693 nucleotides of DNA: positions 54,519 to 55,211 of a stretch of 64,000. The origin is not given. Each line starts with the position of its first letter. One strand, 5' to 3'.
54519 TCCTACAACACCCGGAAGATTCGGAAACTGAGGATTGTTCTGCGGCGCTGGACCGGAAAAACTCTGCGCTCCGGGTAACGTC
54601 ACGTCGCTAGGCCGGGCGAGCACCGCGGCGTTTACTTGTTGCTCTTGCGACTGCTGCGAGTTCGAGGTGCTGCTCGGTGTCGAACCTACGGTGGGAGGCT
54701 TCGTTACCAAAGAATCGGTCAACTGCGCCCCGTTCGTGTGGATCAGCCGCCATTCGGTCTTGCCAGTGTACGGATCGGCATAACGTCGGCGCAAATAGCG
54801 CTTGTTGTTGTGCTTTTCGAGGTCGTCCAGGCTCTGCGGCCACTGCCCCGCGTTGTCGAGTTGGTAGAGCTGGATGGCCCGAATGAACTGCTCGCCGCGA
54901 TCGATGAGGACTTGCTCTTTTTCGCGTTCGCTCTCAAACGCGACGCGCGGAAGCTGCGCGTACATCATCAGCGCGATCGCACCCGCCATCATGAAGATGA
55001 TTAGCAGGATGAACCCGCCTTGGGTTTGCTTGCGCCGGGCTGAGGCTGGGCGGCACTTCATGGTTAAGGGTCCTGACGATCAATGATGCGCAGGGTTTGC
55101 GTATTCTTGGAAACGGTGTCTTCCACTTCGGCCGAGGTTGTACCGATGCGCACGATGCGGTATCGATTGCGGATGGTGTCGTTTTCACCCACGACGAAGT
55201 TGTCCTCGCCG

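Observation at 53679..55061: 460-aa pseudopilin-like protein with QQFPG repeats and a Gly-rich tail occupying the slot where a secretin is expected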

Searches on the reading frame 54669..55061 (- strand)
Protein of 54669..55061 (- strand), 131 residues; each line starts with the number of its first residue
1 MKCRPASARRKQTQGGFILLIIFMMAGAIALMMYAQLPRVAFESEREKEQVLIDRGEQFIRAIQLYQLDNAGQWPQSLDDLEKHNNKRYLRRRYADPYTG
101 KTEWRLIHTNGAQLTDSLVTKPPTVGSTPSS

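Call 14: search_solved_structures(query=window:54669-55061:-, max_evalue=10, show_alignments=3)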
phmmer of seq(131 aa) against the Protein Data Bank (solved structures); distinct sequences matched with E-value up to 10: 8.
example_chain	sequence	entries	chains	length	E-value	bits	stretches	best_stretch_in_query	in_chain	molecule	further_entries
2k86_A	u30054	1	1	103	0.47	13.7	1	32-113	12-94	Forkhead box protein O3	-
2uzk_A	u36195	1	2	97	0.55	13.5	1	32-113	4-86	FORKHEAD BOX PROTEIN O3A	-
3co6_C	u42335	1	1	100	1.1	12.6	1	31-113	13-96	Forkhead box protein O1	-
5dui_A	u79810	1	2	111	1.2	12.4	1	31-113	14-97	Forkhead box protein O1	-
3co7_C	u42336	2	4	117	1.3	12.3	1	31-113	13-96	Forkhead box protein O1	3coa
6lbi_C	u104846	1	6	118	1.3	12.3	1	31-113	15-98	Forkhead box protein O1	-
7e1v_O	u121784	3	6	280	1.8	11.9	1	9-58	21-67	Cytochrome bc1 complex cytochrome c subunit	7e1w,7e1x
8hcr_C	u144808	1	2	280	1.8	11.9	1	9-58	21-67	Cytochrome bc1 complex cytochrome c subunit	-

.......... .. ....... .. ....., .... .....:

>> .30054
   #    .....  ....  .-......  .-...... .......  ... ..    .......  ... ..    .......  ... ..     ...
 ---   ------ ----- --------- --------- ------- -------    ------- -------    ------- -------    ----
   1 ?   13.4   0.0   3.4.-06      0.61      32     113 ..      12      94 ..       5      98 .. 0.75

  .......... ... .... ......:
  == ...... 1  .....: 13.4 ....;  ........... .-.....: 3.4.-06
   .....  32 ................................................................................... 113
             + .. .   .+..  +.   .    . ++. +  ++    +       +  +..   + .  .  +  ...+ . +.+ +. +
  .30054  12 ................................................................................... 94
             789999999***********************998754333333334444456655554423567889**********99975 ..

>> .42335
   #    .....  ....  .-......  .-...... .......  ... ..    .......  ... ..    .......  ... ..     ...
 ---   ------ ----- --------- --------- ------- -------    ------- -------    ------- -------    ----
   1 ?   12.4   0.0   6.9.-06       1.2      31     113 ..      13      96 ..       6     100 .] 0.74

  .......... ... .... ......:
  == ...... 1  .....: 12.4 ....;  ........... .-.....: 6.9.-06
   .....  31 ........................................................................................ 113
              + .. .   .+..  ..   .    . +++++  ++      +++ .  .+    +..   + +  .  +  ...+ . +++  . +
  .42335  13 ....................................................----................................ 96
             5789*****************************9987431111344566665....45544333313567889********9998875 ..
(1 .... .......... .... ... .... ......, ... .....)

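Call 15: search_protein_families(library=pfam, proteins=[window:54669-55061:-], max_evalue=10)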
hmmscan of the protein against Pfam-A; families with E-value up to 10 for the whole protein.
seq(131 aa): 0 families

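Call 31: find_related_loci(query=A3, collection=genome_contigs, flank=10000)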
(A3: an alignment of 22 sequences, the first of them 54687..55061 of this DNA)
Query A3 (125 aa) in genome_contigs; peptide patterns used: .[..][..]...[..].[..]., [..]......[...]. (x = any residue, [..] = any of these).
408 stretches matched a pattern; 171 encode a relative of the query (tblastn E <= 1e-3); the best 80 are kept; 80 distinct loci.
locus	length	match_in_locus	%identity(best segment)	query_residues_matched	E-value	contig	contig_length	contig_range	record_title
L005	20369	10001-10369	89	1-123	9e-76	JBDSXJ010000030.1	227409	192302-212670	MAG: Bryobacteraceae bacterium isolate cluster1_bin.649 k127_11843726, whole genome shotgun sequence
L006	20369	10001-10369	88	1-123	6e-74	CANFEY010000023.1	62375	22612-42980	MAG: Bryobacterales bacterium isolate CH-Jul18-89 genome assembly, contig: CH-Jul18-C525, whole genome shotgun sequence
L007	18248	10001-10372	80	1-124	5e-69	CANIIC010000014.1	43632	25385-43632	MAG: Bryobacterales bacterium isolate RE-9nov16-226 genome assembly, contig: RE-9nov16-C1336, whole genome shotgun seque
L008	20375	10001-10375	79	1-125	7e-69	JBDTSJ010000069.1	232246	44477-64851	MAG: Acidobacteriota bacterium isolate cluster3_bin.268 NODE_35_length_232246_cov_11.799079, whole genome shotgun sequen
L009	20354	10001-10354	70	5-123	7e-55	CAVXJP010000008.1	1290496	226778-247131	MAG: Terriglobia bacterium isolate MFD05684.bin.1.154 genome assembly, contig: contig_36985, whole genome shotgun sequen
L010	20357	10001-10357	68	6-125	2e-53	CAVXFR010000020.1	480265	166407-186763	MAG: Terriglobia bacterium isolate MFD02416.bin.2.198 genome assembly, contig: contig_55388, whole genome shotgun sequen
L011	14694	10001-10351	69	8-125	4e-53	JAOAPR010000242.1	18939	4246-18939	MAG: Bryobacterales bacterium isolate RYN_19 scaffold_1470636, whole genome shotgun sequence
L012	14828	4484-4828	70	10-125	1e-52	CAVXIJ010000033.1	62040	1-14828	MAG: uncultured Actinomycetota bacterium isolate MFD05442.bin.2.53 genome assembly, contig: contig_65664, whole genome s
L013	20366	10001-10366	67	2-124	1e-52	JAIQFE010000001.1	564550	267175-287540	MAG: Terriglobia bacterium isolate SRVP_10 SR-VP_26_10_2019_B_40cm_scaffold_7, whole genome shotgun sequence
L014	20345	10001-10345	72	9-124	1e-52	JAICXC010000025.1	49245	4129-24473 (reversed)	MAG: Bryobacteraceae bacterium isolate LS_FP_2_bin.90 k141_1503869_length_49245_cov_21.2945, whole genome shotgun sequen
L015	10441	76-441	68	1-123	4e-52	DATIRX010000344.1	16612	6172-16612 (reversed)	MAG TPA_asm: Bryobacteraceae bacterium isolate SMAG_U15914 k141_818659, whole genome shotgun sequence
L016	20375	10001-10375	65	1-125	6e-52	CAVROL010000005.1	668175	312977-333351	MAG: Terriglobia bacterium isolate MFD04967.bin.2.32 genome assembly, contig: contig_40692, whole genome shotgun sequenc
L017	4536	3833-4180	67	9-125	2e-51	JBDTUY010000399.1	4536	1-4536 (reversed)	MAG: Acidobacteriota bacterium isolate cluster3_bin.55 NODE_112406_length_4536_cov_4.909172, whole genome shotgun sequen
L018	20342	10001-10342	70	11-125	7e-51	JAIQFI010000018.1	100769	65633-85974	MAG: Terriglobia bacterium isolate SRVP_5 SR-VP_26_10_2019_C_20cm_scaffold_417, whole genome shotgun sequence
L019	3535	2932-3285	67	5-123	7e-51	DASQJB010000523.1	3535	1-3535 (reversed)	MAG TPA_asm: Bryobacteraceae bacterium isolate SMAG_U11874 k141_389111, whole genome shotgun sequence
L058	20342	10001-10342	61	10-123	2e-42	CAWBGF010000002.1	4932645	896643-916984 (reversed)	MAG: Terriglobia bacterium isolate MFD09222.bin.1.41 genome assembly, contig: contig_58393, whole genome shotgun sequenc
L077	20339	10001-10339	53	7-122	2e-39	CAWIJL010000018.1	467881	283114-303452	MAG: uncultured Solibacteraceae bacterium isolate MFD04944.bin.3.213 genome assembly, contig: contig_46648, whole genome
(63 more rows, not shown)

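Call 32: search_solved_structures(query=A3, max_evalue=10, show_alignments=3)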
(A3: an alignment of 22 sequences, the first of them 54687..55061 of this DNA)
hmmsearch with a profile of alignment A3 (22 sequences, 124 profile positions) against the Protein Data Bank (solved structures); distinct sequences matched with E-value up to 10: 26.
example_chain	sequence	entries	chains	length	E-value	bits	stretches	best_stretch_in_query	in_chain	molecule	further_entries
9uan_B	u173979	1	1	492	0.0067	19.6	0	56-104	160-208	miniGq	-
6q2z_A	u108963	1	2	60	0.11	15.7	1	98-116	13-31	UPF0339 family protein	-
7sr8_A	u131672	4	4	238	0.14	15.3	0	57-105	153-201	a modified Guanine nucleotide-binding protein G(q) subunit alpha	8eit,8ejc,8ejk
2ogb_A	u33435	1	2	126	0.28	14.4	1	66-121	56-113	RING finger protein 41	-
2gwf_B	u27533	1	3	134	0.33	14.2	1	66-121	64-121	RING finger protein 41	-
2fzp_A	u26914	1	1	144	0.38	13.9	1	66-121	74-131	ring finger protein 41 isoform 1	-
9vmn_A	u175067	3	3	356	0.4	13.9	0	49-105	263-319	Guanine nucleotide-binding protein G(q) subunit alpha isoforms short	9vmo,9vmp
9vo2_A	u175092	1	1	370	0.44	13.7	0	49-105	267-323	Guanine nucleotide-binding protein G(q) subunit alpha isoforms short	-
7x1t_B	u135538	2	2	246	0.77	13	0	57-105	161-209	mini-G alpha q protein | mini-G alpha q prtoein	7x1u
8t3v_A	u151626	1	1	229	0.86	12.8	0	56-105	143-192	Guanine nucleotide-binding protein G(q) subunit alpha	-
8t3o_A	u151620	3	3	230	0.86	12.8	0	56-105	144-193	Guanine nucleotide-binding protein G(q) | Guanine nucleotide-binding protein G(q) subunit alpha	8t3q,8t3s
1v3a_A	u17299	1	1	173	0.87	12.8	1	52-102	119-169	protein tyrosine phosphatase type IVA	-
8xjn_A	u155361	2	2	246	0.96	12.6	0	56-105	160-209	Engineered miniGq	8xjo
9uam_B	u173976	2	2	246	0.98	12.6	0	56-105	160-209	miniGq | mini Gq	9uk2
7xjk_B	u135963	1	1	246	1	12.6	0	56-105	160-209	Guanine nucleotide-binding protein G(q)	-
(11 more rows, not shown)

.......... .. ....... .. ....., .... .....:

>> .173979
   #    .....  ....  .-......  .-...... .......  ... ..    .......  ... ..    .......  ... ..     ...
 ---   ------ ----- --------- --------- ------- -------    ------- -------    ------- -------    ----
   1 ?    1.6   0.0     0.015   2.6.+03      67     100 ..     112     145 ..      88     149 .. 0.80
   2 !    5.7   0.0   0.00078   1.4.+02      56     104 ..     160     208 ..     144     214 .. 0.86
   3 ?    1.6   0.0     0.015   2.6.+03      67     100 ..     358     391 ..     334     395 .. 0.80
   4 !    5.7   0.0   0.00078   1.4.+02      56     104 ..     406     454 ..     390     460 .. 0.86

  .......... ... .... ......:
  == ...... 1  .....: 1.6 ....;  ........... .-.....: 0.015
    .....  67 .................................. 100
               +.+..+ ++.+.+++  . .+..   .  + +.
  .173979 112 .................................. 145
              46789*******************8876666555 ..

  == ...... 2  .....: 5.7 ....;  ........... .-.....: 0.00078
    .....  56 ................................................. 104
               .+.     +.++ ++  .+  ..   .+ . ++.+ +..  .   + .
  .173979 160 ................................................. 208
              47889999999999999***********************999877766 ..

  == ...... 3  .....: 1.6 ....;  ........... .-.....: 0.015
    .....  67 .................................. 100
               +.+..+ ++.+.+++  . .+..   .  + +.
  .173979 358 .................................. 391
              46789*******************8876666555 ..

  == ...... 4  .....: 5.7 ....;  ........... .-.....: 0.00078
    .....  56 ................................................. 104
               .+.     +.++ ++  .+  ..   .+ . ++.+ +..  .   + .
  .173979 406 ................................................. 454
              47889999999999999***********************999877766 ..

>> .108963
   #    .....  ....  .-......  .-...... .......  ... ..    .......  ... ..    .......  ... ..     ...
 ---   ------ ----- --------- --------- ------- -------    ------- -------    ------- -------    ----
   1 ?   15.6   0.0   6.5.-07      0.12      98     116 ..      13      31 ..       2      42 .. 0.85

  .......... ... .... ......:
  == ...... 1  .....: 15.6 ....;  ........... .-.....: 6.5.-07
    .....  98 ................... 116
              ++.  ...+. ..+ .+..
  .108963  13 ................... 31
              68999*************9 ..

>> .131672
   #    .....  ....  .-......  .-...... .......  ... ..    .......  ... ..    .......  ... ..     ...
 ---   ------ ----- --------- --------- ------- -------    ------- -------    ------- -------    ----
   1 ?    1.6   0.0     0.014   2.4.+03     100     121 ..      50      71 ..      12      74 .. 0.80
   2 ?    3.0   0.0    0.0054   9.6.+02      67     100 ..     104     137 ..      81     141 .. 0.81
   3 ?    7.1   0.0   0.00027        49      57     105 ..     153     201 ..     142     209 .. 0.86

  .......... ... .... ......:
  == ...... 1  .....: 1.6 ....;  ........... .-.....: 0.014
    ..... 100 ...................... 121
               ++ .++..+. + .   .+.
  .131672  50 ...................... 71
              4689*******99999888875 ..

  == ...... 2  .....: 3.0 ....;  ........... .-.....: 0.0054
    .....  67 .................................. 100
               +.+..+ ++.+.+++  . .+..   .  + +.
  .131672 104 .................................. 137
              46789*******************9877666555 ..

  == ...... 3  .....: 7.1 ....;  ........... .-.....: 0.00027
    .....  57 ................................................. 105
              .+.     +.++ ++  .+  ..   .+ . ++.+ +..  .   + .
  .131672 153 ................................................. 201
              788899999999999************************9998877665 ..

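Call 36: search_protein_families(library=pfam, proteins=[L058:12301-16008:+, L058:15834-18197:+, L058:11530-12204:-, L058:18310-20340:-, L077:11776-12483:+, L077:12480-13937:+, L077:13944-15332:-, L077:16003-17124:+, L077:15123-15998:+], max_evalue=0.0001)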
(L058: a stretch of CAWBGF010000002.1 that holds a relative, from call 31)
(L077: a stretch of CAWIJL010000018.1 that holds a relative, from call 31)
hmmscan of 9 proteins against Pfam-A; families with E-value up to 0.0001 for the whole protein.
L058:12301-16008:+ (1235 aa): 3 families
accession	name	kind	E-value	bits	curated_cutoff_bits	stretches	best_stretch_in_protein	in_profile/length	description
PF25183.1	OMP_b-brl_4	-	3.8e-164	548.7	30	1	382-1226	8-836/838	Outer membrane beta barrel domain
PF13620.12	CarboxypepD_reg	-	4.7e-09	36.9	32.3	1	29-95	3-74/82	Carboxypeptidase regulatory-like domain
PF13715.12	CarbopepD_reg_2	-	1.5e-05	25.4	32.2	1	29-93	2-67/88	CarboxypepD_reg-like domain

L058:15834-18197:+ (787 aa): 0 families

L058:11530-12204:- (224 aa): 0 families

L058:18310-20340:- (676 aa): 2 families
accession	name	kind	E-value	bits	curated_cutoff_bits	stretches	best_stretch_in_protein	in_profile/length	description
PF10459.15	Peptidase_S46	-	1.6e-147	493.6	22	1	15-663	1-697/698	Peptidase S46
PF13365.12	Trypsin_2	-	1.6e-09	39.1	27.6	0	588-615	119-144/144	Trypsin-like peptidase domain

L077:11776-12483:+ (235 aa): 5 families
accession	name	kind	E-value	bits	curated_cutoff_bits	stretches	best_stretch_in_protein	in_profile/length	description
PF02224.24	Cytidylate_kin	-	2.2e-75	253.5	26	1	16-225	1-210/211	Cytidylate kinase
PF13189.12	Cytidylate_kin2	-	3.7e-09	37.4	28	1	15-190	1-151/176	Cytidylate kinase-like family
PF13238.12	AAA_18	-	1.2e-07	32.7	29.4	1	16-161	1-107/128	AAA domain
PF13207.12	AAA_17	-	1.4e-07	32.3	27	1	20-53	2-35/136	AAA domain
PF01202.28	SKI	-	4.9e-05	23.9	22.1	0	23-45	2-24/159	Shikimate kinase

L077:12480-13937:+ (485 aa): 4 families
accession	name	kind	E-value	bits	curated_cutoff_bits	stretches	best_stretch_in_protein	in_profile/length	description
PF00696.33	AA_kinase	-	4.2e-48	164.6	24.9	1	4-286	2-231/234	Amino acid kinase family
PF22468.2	ACT_9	-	2.2e-26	91.8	27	2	405-463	2-60/61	ACT domain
PF13840.12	ACT_7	-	7.6e-13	48.6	27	1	397-461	2-64/65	ACT domain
PF01842.31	ACT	-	3e-09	36.9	27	1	411-464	7-65/66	ACT domain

L077:13944-15332:- (462 aa): 2 families
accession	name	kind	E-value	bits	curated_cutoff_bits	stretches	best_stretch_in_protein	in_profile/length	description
PF01398.27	JAB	-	9.6e-09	35.5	22.5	1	29-124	14-110/117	JAB1/Mov34/MPN/PAD-1 ubiquitin protease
PF14464.11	Prok-JAB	-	6.3e-07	29.7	25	1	42-124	17-92/114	Prokaryotic homologs of the JAB domain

L077:16003-17124:+ (373 aa): 3 families
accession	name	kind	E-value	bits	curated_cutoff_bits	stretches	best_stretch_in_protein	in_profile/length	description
PF14870.12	PSII_BNR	-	5.2e-16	59.2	27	2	128-166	19-57/303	Photosynthesis system II assembly factor YCF48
PF15902.12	Sortilin-Vps10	-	3.9e-06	26.4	33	0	108-175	2-74/446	Sortilin, neurotensin receptor 3,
PF02012.26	BNR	-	5.9e-05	22.9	27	0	227-236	2-11/12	BNR/Asp-box repeat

L077:15123-15998:+ (291 aa): 3 families
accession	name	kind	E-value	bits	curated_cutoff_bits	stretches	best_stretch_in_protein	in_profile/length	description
PF01590.32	GAF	-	4.8e-18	66.4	22.4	1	127-259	2-130/133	GAF domain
PF13185.12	GAF_2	-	7.6e-18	65.5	28.6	1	125-259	2-132/136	GAF domain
PF13492.12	GAF_3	-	7.6e-11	43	27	1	126-259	1-124/129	GAF domain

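Call 43: predict_structure(alignment_id=A3)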
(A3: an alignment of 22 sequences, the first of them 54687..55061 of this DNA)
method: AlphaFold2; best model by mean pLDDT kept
length: 125 residues; sequences in the alignment: 22
mean_pLDDT: 65.5   pTM: 0.36
mean pLDDT of the five models: 65.5, 63.9, 63.5, 62.8, 59.8
residues with pLDDT >= 90: 8; 70-90: 25; 50-70: 82; < 50: 10
segments of 3 or more residues with pLDDT < 50: 118-125
pLDDT, mean of each block of 10 residues (from residue 1): 62 77 92 74 65 64 70 66 63 55 57 52 42
secondary structure, 60 per line:
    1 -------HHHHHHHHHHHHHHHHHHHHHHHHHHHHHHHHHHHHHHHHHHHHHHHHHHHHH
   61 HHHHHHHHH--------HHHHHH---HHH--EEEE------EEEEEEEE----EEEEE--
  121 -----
elements in order: H8-69 H78-83 E92-95 E102-109 E114-118
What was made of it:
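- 54687..55013 (-): Pilin-type alpha-1 helix (Phe+1, Ile+5 in place of Glu, Pro+22) plus a small GspG-like head, residues 17-125. AF2 gives helices 8-69 and 78-83 and strands 92-95, 102-109, 114-118 (call 43).
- On GspG major pseudopilin (TIGR01710 / PF08334): The AF2 N-domain model has pLDDT 65.5 and an alpha-1 plus three-strand topology (call 43).
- The AF2 topology is one long helix plus three strands (call 43).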

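Call 45: fold_search(model_id=the predicted structure, library=pdb)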
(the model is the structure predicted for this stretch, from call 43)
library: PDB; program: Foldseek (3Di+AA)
matches with E <= 10: 150; with E <= 0.001: 0
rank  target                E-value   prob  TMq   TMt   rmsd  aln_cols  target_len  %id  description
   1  9crp_H                2.1e+00  0.10  0.24  0.23   3.9        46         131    9  Post-targeting aCascade Type IA CRISPR-Cas Surveillance Complexes (released 2025-08-13)
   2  9crq_L                2.1e+00  0.10  0.24  0.23   3.9        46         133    9  Post-targeting aCascade Type IA CRISPR-Cas Surveillance Complexes (released 2025-08-13)
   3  8t7t_A                2.3e+00  0.04  0.16  0.05   9.5        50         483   16  CryoEM structure of the HisRS-like domain of human GCN2 (released 2024-03-13)
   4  4bd9_A                2.3e+00  0.03  0.14  0.07   9.4        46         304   15  Structure of the complex between SmCI and human carboxypeptidase A4 (released 2013-07-17)
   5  3cpa                  2.6e+00  0.02  0.14  0.07   9.6        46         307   15  X-RAY CRYSTALLOGRAPHIC INVESTIGATION OF SUBSTRATE BINDING TO CARBOXYPEPTIDASE A AT SUBZERO TEMPERATURE (released 1982-07-29)
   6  3i1u                  2.8e+00  0.02  0.14  0.07   9.6        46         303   15  Carboxypeptidase A Inhibited by a Thiirane Mechanism-Based inactivator (released 2009-11-17)
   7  7kvc_A                3.0e+00  0.02  0.15  0.08  13.4        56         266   21  Cryo-EM structure of Mal de Rio Cuarto virus P9-1 viroplasm protein (decamer) (released 2022-06-15)
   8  3lyv_B                3.2e+00  0.06  0.19  0.32   9.2        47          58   15  Crystal structure of a domain of ribosome-associated factor Y from streptococcus pyogenes serotype M6. Northeast Struc (released 2010-05-26)
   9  6rku_B                3.2e+00  0.05  0.20  0.08  14.5        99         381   16  E. coli DNA Gyrase - DNA binding and cleavage domain in State 1 (released 2019-11-06)
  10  3ka5_A                3.4e+00  0.06  0.19  0.33   9.3        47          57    6  Crystal structure of Ribosome-associated protein Y (PSrp-1) from Clostridium acetobutylicum. Northeast Structural Geno (released 2009-11-03)
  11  9glm                  3.4e+00  0.04  0.16  0.13   7.9        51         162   10  Crystal Structure of UFC1 W145F (released 2025-05-07)
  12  9efe_B                3.4e+00  0.03  0.16  0.18   7.9        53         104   13  Crystal Structure in space group P21 of a nucleoid-associated protein (UBP) from Sulfolobus islandicus. (released 2025-06-11)
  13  3lib_G                3.6e+00  0.08  0.19  0.09   7.3        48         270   21  Crystal Structure of the extracellular domain of the putative histidine kinase mmHK1S-Z3 (released 2010-05-05)
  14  8toe_J                3.6e+00  0.05  0.13  0.02   8.0        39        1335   18  Escherichia coli RNA polymerase unwinding intermediate (I1c) at the lambda PR promoter (released 2024-07-03)
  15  9gln                  3.6e+00  0.04  0.20  0.16  10.2        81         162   10  Crystal Structure of UFC1 C116E (released 2025-05-07)
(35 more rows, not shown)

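Call 78: search_protein_families(library=ncbifam, alignment_id=A3, max_evalue=10)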
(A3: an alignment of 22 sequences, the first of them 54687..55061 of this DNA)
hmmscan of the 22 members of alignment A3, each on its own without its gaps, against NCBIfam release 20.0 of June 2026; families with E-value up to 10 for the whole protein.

A. member 1, window:54687-55061:- (125 aa): 5 families
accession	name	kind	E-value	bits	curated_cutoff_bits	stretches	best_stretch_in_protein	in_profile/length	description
TIGR01710.1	typeII_sec_gspG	equivalog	0.014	15.4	88.85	1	16-99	2-87/134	type II secretion system major pseudopilin GspG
NF041908.1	HVO_2922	equivalog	0.11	12.5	90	1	99-117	10-28/54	HVO_2922 family protein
NF002402.0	PRK01470.1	equivalog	0.13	11.8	71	0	18-28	11-21/53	twin arginine translocase protein A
TIGR02801.1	tolR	equivalog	0.15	12.7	127.3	1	18-53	16-54/129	protein TolR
NF009852.0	PRK13320.1-4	equivalog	0.24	10.6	439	1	12-45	154-186/270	pantothenate kinase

B. families by the number of members that match (of 22 scanned): 13 families
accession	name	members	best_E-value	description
NF041908.1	HVO_2922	11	0.011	HVO_2922 family protein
NF037980.1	T2SS_GspK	10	0.00063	type II secretion system minor pseudopilin GspK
TIGR01710.1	typeII_sec_gspG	8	0.0056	type II secretion system major pseudopilin GspG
NF009852.0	PRK13320.1-4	2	0.19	pantothenate kinase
TIGR03761.1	ICE_PFL4669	1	0.0052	PFL_4669 family integrating conjugative element protein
TIGR03145.1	cyt_nit_nrfE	1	0.024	heme lyase NrfEFG subunit NrfE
NF001923.0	PRK00701.1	1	0.066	Mn(2+) uptake NRAMP transporter MntH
NF007688.0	PRK10364.1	1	0.099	two-component system sensor histidine kinase ZraS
NF002402.0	PRK01470.1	1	0.13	twin arginine translocase protein A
NF047370.1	toxin_TsaT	1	0.13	type II toxin-antitoxin system toxin TsaT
TIGR02801.1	tolR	1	0.15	protein TolR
TIGR02696.1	pppGpp_PNP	1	0.17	guanosine pentaphosphate synthetase I/polyribonucleotide nucleotidyltransferase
NF000405.1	HARLDQ_not_B3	1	0.17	HARLDQ motif MBL-fold protein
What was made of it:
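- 54687..55013 (-): TIGR01710 at E 0.014 and GspK NF037980 in 10/22 members (call 78).
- On GspG major pseudopilin (TIGR01710 / PF08334): TIGR01710 scores 15.4 bits against a cut-off of 88.85 (call 78).
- On GspK minor pseudopilin (NF037980 / PF03934): Sub-threshold NF037980 hits in 10/22 members, best E 6.3e-4 (call 78).
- Closest known: GspK. Same: Sub-threshold NF037980 GspK hits in 10/22 members (call 78).
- Apart from one short-motif match (HVO_2922, 11/22 members), the only recurrent NCBIfam hits are GspG (8/22) and GspK (10/22, best E 6e-4), all below cut-off (call 78).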
